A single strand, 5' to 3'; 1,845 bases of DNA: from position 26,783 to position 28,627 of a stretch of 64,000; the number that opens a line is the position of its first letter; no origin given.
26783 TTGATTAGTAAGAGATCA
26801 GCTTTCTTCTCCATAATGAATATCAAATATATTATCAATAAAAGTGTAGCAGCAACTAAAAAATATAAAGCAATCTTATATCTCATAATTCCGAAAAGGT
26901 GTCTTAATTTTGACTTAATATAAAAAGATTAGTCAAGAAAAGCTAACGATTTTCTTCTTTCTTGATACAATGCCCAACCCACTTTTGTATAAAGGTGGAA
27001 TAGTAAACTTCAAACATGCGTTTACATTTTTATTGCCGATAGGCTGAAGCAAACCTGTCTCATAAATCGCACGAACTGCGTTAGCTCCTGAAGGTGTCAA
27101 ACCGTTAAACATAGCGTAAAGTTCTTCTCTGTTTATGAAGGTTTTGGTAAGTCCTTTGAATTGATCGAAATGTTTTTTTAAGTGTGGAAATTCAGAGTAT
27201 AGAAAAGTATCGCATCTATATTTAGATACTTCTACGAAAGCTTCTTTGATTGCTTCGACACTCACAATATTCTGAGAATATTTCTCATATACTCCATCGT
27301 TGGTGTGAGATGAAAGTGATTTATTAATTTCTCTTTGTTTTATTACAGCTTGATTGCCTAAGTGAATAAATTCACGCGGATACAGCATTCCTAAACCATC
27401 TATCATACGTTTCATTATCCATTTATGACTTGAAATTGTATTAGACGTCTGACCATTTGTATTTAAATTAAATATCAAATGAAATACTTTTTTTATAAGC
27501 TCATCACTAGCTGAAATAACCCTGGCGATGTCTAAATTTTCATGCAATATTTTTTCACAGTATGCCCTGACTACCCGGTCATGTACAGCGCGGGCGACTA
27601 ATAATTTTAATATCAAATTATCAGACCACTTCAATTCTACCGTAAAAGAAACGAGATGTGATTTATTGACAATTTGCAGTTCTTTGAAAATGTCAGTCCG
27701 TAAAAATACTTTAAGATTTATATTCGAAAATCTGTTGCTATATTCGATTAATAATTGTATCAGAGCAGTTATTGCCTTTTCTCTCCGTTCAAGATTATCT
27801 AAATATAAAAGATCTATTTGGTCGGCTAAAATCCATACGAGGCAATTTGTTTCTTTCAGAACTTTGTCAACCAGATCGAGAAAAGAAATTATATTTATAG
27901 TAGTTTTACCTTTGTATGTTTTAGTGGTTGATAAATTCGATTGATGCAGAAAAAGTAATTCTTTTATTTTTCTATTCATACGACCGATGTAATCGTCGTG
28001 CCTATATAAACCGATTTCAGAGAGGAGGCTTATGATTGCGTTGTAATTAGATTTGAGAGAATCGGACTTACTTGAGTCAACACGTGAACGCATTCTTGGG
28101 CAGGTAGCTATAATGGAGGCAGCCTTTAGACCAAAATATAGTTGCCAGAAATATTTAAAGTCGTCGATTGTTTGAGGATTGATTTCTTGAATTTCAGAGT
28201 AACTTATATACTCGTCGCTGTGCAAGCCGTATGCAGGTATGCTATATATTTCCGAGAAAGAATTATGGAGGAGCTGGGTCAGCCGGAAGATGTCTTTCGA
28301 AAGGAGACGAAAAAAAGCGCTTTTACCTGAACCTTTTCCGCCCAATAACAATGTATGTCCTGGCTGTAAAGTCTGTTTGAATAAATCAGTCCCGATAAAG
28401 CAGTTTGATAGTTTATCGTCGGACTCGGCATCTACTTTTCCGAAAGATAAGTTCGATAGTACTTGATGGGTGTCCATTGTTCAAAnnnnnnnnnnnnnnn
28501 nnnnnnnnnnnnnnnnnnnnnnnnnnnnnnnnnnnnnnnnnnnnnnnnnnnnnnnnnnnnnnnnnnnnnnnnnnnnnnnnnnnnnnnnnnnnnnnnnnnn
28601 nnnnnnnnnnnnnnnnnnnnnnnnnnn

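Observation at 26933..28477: Lone, AT-rich P-loop NTPase inserted between HIT/EF-G2 and amidohydrolase/leuS, a candidate horizontally acquired defence or abortive-infection ATPase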

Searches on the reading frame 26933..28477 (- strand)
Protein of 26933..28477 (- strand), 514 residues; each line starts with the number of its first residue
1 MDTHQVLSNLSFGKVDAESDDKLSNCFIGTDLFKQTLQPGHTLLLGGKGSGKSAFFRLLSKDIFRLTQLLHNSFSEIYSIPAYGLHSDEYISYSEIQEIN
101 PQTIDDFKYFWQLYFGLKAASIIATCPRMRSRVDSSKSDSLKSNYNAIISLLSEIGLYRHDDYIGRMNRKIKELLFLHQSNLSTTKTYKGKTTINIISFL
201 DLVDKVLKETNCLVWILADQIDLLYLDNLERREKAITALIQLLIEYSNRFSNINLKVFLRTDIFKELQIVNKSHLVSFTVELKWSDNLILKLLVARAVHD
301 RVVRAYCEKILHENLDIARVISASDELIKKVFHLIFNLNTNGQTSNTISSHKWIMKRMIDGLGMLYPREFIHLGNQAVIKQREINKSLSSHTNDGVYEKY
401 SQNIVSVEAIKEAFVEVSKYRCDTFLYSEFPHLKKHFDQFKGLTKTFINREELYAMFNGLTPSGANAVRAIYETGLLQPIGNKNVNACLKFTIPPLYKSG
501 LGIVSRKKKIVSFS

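Call 3: search_protein_families(library=pfam, proteins=[window:26933-28477:-], max_evalue=10)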
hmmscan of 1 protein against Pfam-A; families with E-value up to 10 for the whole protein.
window:26933-28477:- (514 aa): 3 families
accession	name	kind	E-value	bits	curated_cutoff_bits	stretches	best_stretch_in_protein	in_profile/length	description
PF24389.1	ORC-CDC6-like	-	4e-07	29.6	27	1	19-247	12-243/571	ORC-CDC6-like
PF01580.24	FtsK_SpoIIIE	-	0.031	14.2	24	1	34-57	37-57/221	FtsK/SpoIIIE family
PF13555.12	AAA_29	-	0.1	12.8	27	1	40-55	23-38/61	P-loop containing region of AAA domain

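Call 4: search_protein_families(library=padloc, proteins=[window:26933-28477:-], max_evalue=10)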
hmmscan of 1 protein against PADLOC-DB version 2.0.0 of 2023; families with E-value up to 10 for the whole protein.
window:26933-28477:- (514 aa): 2 families
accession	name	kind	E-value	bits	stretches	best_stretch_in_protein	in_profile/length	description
PDLC04561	PDC-M28C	-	3.4e-15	53.9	2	200-385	158-354/480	-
PDLC04140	mad8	-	0.0045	14.5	1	33-66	18-54/314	mads_8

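Call 5: search_protein_families(library=ncbifam, proteins=[window:26933-28477:-], max_evalue=10)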
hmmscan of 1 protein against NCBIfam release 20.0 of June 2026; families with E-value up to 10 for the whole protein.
window:26933-28477:- (514 aa): 1 family
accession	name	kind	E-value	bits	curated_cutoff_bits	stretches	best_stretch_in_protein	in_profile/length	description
NF047389.1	ATPase_Sll1717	subfamily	3.7e-47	161.5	75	1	12-479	1-417/454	P-loop ATPase, Sll1717 family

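Call 6: search_protein_families(library=phrogs, proteins=[window:26933-28477:-], max_evalue=10)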
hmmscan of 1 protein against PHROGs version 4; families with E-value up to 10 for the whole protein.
window:26933-28477:- (514 aa): 4 families
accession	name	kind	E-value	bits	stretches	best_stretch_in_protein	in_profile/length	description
phrog_14159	-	unknown function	9.5e-30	104.9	2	195-441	192-424/488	-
phrog_13260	-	unknown function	1.2e-09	38.6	1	8-288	5-289/497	-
phrog_20241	-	unknown function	0.00066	20.7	1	66-97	9-40/55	-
phrog_16724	-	unknown function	0.15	13.5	1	141-194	19-70/100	-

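Call 8: find_homologous_proteins(query=window:26933-28477:-)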
Query window:26933-28477:- (514 aa): 202 proteins with E <= 0.001 among 8000 candidates; the best 120 are listed.
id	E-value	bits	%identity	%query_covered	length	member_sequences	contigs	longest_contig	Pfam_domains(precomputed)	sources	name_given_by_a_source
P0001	0.0e+0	1067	93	100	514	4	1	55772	PF24389.2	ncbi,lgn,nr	ncbi:MAG: hypothetical protein Q8K98_07895 [Bacteroidota bacterium]|nr:hypothetical protein [Bactero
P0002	6.3e-292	987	86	100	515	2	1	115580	PF24389.2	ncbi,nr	ncbi:MAG: hypothetical protein QME58_00120 [Bacteroidota bacterium]|nr:hypothetical protein [Bactero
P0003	3.2e-287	971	85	100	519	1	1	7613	PF24389.2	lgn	-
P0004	2.8e-276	935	81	100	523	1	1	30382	PF24389.2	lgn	-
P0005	4.5e-275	931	81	100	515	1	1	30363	PF24389.2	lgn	-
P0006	1.5e-271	919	81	100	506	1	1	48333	PF24389.2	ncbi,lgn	-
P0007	1.2e-268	910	79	100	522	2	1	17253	PF24389.2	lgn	-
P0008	6.0e-268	908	79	100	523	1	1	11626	PF24389.2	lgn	-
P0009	1.9e-217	741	63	99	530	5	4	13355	PF24389.2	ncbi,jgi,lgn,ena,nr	ncbi:MAG: hypothetical protein KJ666_18725 [Bacteroidetes bacterium]|nr:hypothetical protein [Bacter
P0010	5.4e-215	733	65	99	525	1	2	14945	PF24389.2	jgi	jgi:hypothetical protein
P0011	8.7e-215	732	64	99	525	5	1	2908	PF24389.2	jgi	jgi:hypothetical protein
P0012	3.2e-214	730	63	99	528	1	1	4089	PF24389.2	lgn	-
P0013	4.9e-214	730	62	99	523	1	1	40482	PF24389.2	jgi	jgi:hypothetical protein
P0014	2.8e-213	727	64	99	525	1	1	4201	PF24389.2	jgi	jgi:hypothetical protein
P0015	1.0e-209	716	62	99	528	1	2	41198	PF24389.2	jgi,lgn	jgi:hypothetical protein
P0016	1.2e-208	712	63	99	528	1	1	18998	PF24389.2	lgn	-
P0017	1.4e-207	709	62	99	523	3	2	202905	PF24389.2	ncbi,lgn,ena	-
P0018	8.2e-164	564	49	99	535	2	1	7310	PF24389.2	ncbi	-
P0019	9.0e-163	561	52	99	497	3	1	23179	PF24389.2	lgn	-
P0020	4.3e-160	552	47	99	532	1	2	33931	PF24389.2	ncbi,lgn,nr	ncbi:MAG: hypothetical protein HYR76_08365 [Ignavibacteria bacterium]|nr:hypothetical protein [Ignav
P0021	1.1e-159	551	47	99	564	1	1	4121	PF24389.2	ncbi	-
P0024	2.9e-157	543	49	99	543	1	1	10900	PF24389.2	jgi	jgi:hypothetical protein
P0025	2.3e-156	540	47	99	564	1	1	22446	PF24389.2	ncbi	-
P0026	9.6e-156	538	47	99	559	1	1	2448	PF24389.2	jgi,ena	-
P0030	8.1e-153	528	46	99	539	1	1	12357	PF24389.2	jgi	jgi:hypothetical protein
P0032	1.5e-152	527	47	99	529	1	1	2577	PF24389.2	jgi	jgi:hypothetical protein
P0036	9.6e-152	524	50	99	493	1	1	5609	PF24389.2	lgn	-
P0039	4.8e-151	522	49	99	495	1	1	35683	PF24389.2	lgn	-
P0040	8.8e-151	521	45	99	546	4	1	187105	-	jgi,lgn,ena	-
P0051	1.2e-148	514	45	99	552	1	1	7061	PF24389.2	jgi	jgi:hypothetical protein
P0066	5.5e-147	509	45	99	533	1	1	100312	PF24389.2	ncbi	-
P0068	8.5e-147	508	44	99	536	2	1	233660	-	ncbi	-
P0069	8.7e-147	508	46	99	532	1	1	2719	PF24389.2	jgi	jgi:hypothetical protein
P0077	1.8e-145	504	44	99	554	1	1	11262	PF24389.2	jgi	jgi:hypothetical protein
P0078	2.2e-145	503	44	99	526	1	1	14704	PF24389.2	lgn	-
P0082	1.7e-144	501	44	99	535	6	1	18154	PF24389.2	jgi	jgi:hypothetical protein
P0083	2.6e-144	500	45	99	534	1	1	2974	PF24389.2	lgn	-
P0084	8.1e-144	498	44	99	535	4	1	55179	PF24389.2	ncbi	-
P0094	8.7e-143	495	45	98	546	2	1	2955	PF24389.2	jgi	-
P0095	8.8e-143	495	45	98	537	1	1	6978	PF24389.2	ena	-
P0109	1.6e-141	491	42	99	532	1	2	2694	PF24389.2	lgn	-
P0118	1.3e-140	488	44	98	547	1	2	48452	PF24389.2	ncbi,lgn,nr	ncbi:MAG: hypothetical protein HYW57_01955 [Ignavibacteriales bacterium]|nr:hypothetical protein [Ig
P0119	1.5e-140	487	44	99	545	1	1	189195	-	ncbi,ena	-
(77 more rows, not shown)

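Call 9: find_encoding_contigs(protein=P0002, flank=8000, max_places=2)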
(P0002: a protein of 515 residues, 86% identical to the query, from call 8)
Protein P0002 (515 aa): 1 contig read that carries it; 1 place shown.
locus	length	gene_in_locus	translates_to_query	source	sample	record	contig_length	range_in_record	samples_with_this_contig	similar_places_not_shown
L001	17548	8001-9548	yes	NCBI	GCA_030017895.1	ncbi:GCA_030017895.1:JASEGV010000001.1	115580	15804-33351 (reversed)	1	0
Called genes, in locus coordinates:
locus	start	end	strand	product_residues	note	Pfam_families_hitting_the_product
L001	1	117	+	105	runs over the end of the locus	PF00216:Bac_DNA_binding, PF18291:HU-HIG (weak)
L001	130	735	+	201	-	PF13431:TPR_17 (faint), PF12569:NatA_aux_su (faint), PF13424:TPR_12 (faint), PF13371:TPR_9 (faint), PF21033:RMD1-3 (faint), PF13181:TPR_8 (faint), PF07719:TPR_2 (faint), PF13414:TPR_11 (faint), +3 more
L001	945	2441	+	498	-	PF00149:Metallophos, PF02872:5_nucleotid_C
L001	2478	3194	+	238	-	-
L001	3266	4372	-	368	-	-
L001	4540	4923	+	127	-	-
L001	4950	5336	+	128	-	PF06103:DUF948 (weak)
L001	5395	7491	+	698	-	PF00009:GTP_EFTU, PF22042:EF-G_D2, PF14492:EFG_III, PF03764:EFG_IV, PF00679:EFG_C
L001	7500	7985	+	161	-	PF04677:CwfJ_C_1, PF11969:DcpS_C (weak), PF01230:HIT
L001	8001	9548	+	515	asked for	PF24389:ORC-CDC6-like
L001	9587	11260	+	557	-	PF07969:Amidohydro_3, PF01979:Amidohydro_1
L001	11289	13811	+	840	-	PF00133:tRNA-synt_1, PF09334:tRNA-synt_1g, PF13603:tRNA-synt_1_2, PF00133:tRNA-synt_1, PF08264:Anticodon_1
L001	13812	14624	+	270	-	PF00535:Glycos_transf_2, PF10111:Glyco_tranf_2_2, PF13641:Glyco_tranf_2_3 (weak), PF02709:Glyco_transf_7C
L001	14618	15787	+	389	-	PF04932:Wzy_C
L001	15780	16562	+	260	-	PF00535:Glycos_transf_2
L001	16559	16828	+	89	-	PF08899:DUF1844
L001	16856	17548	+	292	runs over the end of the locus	PF01513:NAD_kinase, PF20143:NAD_kinase_C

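Call 10: find_encoding_contigs(protein=P0017, flank=8000, max_places=2)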
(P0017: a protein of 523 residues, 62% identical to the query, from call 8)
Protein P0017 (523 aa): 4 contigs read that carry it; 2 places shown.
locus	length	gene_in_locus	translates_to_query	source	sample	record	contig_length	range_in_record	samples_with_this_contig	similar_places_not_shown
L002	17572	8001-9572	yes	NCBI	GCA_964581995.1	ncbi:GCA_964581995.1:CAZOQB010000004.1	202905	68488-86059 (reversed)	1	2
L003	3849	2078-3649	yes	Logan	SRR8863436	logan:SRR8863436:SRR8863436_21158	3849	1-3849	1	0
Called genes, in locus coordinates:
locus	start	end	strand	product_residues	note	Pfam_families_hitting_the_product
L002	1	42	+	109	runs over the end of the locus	PF00216:Bac_DNA_binding, PF18291:HU-HIG (weak)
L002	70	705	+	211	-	PF14559:TPR_19 (faint), PF24575:TPR_Slam (faint), PF13428:TPR_14 (faint), PF13431:TPR_17 (faint), PF13371:TPR_9 (weak), PF07719:TPR_2 (weak), PF00515:TPR_1 (weak), PF13181:TPR_8 (weak), +2 more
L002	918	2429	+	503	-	PF00149:Metallophos, PF02872:5_nucleotid_C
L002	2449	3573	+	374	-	-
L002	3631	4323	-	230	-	-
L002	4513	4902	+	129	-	-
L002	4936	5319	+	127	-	PF06103:DUF948 (weak)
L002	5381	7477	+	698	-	PF00009:GTP_EFTU, PF22042:EF-G_D2, PF03144:GTP_EFTU_D2 (weak), PF14492:EFG_III, PF03764:EFG_IV, PF00679:EFG_C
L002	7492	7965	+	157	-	PF04677:CwfJ_C_1, PF11969:DcpS_C, PF01230:HIT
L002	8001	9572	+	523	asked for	PF24389:ORC-CDC6-like (weak)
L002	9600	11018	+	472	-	PF00004:AAA (faint), PF00158:Sigma54_activat, PF14532:Sigma54_activ_2, PF07724:AAA_2 (weak), PF07728:AAA_5 (weak), PF25601:AAA_lid_14, PF02954:HTH_8 (weak)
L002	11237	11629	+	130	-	PF00072:Response_reg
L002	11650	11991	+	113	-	PF12773:DZR (weak), PF13240:Zn_Ribbon_1 (faint)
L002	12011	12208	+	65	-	-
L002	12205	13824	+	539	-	-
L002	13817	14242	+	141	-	PF00072:Response_reg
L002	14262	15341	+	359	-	PF13424:TPR_12 (faint), PF13181:TPR_8 (faint), PF00515:TPR_1, PF07719:TPR_2 (weak)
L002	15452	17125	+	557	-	PF07969:Amidohydro_3, PF01979:Amidohydro_1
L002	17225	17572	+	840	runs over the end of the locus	PF00133:tRNA-synt_1, PF09334:tRNA-synt_1g, PF13603:tRNA-synt_1_2, PF00133:tRNA-synt_1, PF08264:Anticodon_1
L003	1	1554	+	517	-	?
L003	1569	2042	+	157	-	PF04677:CwfJ_C_1, PF11969:DcpS_C, PF01230:HIT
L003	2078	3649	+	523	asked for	PF24389:ORC-CDC6-like (weak)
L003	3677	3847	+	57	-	?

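Call 11: find_encoding_contigs(protein=P0040, flank=8000, max_places=2)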
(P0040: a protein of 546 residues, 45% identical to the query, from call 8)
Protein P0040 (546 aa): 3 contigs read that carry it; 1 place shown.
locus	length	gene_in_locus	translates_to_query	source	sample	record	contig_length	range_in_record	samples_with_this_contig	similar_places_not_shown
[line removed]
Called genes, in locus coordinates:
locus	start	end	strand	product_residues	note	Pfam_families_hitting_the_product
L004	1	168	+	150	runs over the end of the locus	PF01316:Arg_repressor, PF02863:Arg_repressor_C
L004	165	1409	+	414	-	PF00764:Arginosuc_synth, PF20979:Arginosuc_syn_C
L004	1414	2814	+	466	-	PF00206:Lyase_1, PF14698:ASL_C2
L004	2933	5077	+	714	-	PF15902:Sortilin-Vps10, PF17210:SdrD_B, PF18962:Por_Secre_tail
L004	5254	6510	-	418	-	PF00437:T2SSE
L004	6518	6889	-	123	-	PF00072:Response_reg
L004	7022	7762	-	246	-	-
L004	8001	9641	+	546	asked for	-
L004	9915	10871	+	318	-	PF00005:ABC_tran, PF13304:AAA_21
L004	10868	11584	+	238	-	PF12730:ABC2_membrane_4 (faint), PF13346:ABC2_membrane_5 (faint), PF12679:ABC2_membrane_2, PF12698:ABC2_membrane_3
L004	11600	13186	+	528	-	PF23357:DUF7088, PF09822:ABC_transp_aux, PF23355:IFT52_GIFT (weak)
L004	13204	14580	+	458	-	PF14238:DUF4340, PF01476:LysM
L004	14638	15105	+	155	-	-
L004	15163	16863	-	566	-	-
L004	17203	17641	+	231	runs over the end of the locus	PF00483:NTP_transferase, PF12804:NTP_transf_3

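Call 12: find_encoding_contigs(protein=P0068, flank=8000, max_places=2)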
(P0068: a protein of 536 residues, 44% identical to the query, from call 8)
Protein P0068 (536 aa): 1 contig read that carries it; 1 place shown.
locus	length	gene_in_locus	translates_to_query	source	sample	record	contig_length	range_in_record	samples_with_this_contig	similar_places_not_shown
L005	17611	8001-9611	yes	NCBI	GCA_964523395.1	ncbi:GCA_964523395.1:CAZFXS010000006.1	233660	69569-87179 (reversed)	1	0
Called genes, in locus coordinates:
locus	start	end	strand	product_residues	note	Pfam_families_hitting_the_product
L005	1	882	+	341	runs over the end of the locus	PF07396:Porin_O_P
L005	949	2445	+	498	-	PF02878:PGM_PMM_I, PF02879:PGM_PMM_II, PF02880:PGM_PMM_III, PF00408:PGM_PMM_IV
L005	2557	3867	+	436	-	PF00083:Sugar_tr, PF07690:MFS_1, PF12832:MFS_1_like (weak)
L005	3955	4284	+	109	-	PF04342:DMT_6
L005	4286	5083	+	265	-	-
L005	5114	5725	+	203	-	PF08534:Redoxin, PF00255:GSHPx (faint), PF00578:AhpC-TSA, PF00085:Thioredoxin, PF13098:Thioredoxin_2 (weak), PF13905:Thioredoxin_8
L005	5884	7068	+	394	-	PF00155:Aminotran_1_2, PF01041:DegT_DnrJ_EryC1 (weak), PF00266:Aminotran_5 (faint), PF01053:Cys_Met_Meta_PP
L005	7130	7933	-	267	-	PF01243:PNPOx_N, PF12766:Pyridox_oxase_2 (weak), PF10590:PNP_phzG_C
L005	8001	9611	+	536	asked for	-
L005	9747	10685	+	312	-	-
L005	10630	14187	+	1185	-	PF00128:Alpha-amylase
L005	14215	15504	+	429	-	PF00483:NTP_transferase, PF24894:Hexapep_GlmU (faint), PF25247:LbH_GLGC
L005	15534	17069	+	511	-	PF08323:Glyco_transf_5, PF13439:Glyco_transf_4 (faint), PF00534:Glycos_transf_1, PF13692:Glyco_trans_1_4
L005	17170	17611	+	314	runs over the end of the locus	PF21342:SoxA-TsdA_cyt-c, PF00034:Cytochrom_C, PF13442:Cytochrome_CBB3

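Call 14: search_solved_structures(query=window:26933-28477:-, max_evalue=10)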
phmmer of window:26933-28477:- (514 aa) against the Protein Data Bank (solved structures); distinct sequences matched with E-value up to 10: 0.

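Call 30: predict_structure(alignment_id=A1)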
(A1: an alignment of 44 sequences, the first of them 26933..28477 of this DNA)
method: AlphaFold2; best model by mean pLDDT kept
length: 514 residues; sequences in the alignment: 44
mean_pLDDT: 80.4   pTM: 0.79
mean pLDDT of the five models: 80.4, 80.0, 79.3, 78.9, 70.9
residues with pLDDT >= 90: 218; 70-90: 192; 50-70: 38; < 50: 66
segments of 3 or more residues with pLDDT < 50: 86-98, 161-192, 339-346, 395-400, 508-514
pLDDT, mean of each block of 10 residues (from residue 1): 86 82 79 86 89 89 78 83 57 47 84 87 90 94 94 72 40 31 28 71 95 92 78 89 87 92 78 65 91 93 93 88 90 76 52 91 92 95 84 48 82 95 89 93 90 95 93 93 89 94 66 40
secondary structure, 60 per line:
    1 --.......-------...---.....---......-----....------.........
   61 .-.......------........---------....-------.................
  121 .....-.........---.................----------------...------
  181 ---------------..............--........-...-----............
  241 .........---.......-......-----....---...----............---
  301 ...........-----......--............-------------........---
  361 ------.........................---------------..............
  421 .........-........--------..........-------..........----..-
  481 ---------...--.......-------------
elements in order: H3-9 H23-27 H31-36 E42-45 H52-61 H63-69 E76-83 H93-96 H104-125 H127-135 H139-155 H196-209 E212-219 H229-249 E253-259 H261-266 H272-275 E279-281 H286-297 H301-311 H317-322 H325-336 H350-357 H367-391 H407-429 H431-438 E447-449 H450-456 H464-473 E490-492 H495-501

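Call 31: search_protein_representatives(protein=window:26933-28477:-)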
Query: 514 residues. Proteins with E-value up to 0.001 (for the whole library): 1076; up to 1e-10: 450; up to 1e-30: 34. The best 150 are listed.
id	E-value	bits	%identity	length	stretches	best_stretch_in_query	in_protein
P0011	2.8e-215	732.3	65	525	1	1-508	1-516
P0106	2.3e-142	491.8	47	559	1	2-508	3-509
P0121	6.4e-96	338.6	45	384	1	1-358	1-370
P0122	8.8e-82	292.0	36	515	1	4-509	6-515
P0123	1.1e-64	235.6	35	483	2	191-506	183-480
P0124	4.7e-60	220.3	34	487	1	5-504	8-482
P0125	8.4e-58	212.9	31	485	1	3-505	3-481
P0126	1.0e-56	209.4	35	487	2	200-507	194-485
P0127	4.1e-56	207.3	32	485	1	5-506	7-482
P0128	1.5e-54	202.2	51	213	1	303-509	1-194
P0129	6.3e-54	200.2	33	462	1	43-506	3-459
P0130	1.4e-52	195.7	34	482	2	194-507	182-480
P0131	7.5e-51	190.0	32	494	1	2-507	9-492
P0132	1.5e-50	189.0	30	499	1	5-505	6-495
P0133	1.4e-48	182.6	31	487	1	1-506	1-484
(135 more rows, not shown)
